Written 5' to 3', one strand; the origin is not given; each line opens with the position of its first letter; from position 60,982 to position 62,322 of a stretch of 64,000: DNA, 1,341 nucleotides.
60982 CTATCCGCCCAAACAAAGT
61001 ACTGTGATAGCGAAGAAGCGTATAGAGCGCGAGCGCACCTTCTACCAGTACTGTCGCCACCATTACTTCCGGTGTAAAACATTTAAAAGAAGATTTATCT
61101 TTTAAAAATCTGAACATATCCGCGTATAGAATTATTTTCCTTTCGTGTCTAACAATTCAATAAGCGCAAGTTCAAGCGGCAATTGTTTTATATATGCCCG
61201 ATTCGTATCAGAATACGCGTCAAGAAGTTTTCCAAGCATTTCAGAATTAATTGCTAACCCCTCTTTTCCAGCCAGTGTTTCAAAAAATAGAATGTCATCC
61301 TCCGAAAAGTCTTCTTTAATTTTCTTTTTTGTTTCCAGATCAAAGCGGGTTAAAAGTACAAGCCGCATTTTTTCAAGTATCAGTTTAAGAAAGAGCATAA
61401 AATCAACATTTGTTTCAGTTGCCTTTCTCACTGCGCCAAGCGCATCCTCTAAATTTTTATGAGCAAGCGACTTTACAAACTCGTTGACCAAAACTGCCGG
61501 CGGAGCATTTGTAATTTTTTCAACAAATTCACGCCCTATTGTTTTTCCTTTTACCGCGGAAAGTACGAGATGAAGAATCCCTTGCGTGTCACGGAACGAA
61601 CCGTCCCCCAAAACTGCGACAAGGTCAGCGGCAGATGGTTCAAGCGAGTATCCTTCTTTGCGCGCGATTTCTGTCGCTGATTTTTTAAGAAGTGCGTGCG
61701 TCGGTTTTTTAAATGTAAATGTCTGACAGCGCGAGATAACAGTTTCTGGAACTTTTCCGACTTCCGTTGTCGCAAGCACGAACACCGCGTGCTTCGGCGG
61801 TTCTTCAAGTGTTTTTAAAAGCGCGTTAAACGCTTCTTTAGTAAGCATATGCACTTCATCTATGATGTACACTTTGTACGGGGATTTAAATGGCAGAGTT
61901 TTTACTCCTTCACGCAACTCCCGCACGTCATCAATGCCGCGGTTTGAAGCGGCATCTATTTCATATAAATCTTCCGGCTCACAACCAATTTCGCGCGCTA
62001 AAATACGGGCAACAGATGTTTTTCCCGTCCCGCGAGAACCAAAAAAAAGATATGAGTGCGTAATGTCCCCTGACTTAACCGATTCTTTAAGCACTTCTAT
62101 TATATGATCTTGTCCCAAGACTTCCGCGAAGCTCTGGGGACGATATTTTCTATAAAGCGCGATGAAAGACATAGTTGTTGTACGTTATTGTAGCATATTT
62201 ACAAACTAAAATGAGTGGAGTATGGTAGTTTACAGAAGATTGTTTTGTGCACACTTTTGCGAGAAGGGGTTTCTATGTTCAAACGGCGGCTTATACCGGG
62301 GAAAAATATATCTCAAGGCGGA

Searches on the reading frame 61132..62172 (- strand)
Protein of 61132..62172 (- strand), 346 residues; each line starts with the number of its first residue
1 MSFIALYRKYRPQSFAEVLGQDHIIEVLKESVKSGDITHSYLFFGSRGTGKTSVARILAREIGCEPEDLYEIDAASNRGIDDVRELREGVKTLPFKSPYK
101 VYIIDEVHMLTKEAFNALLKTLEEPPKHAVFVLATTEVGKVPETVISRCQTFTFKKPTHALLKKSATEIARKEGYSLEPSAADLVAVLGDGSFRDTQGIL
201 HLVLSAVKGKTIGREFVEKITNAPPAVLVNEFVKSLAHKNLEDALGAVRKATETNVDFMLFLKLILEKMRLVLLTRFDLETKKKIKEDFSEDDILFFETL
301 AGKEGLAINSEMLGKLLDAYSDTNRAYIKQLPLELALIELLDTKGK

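Call 68: find_encoding_contigs(protein=window:61132-62172:-, flank=10000, max_places=2)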
Protein window:61132-62172:- (346 aa): 4 contigs read that carry it; 2 places shown.
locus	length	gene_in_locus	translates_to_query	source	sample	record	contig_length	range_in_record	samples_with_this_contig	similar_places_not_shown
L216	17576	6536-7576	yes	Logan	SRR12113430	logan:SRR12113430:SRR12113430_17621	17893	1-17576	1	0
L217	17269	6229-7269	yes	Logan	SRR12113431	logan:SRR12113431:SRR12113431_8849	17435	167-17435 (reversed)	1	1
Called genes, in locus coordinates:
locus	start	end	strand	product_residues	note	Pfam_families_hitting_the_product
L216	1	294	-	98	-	?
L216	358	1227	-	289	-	PF02481:DNA_processg_A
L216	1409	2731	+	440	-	PF02403:Seryl_tRNA_N, PF00587:tRNA-synt_2b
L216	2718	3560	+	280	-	PF08478:POTRA_1 (weak)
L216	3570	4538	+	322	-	PF01207:Dus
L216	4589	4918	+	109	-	-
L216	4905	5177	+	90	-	-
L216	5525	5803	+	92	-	PF21748:UPF0150 (weak), PF15919:HicB_lk_antitox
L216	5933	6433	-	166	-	-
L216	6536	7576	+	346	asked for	PF05496:RuvB_N, PF13177:DNA_pol3_delta2, PF00004:AAA, PF13401:AAA_22 (faint), PF13177:DNA_pol3_delta2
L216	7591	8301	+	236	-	-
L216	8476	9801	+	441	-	-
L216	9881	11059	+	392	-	-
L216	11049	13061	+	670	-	PF00004:AAA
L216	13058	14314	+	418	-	PF20343:DUF6638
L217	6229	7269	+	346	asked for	PF05496:RuvB_N, PF13177:DNA_pol3_delta2, PF00004:AAA, PF13401:AAA_22 (faint), PF13177:DNA_pol3_delta2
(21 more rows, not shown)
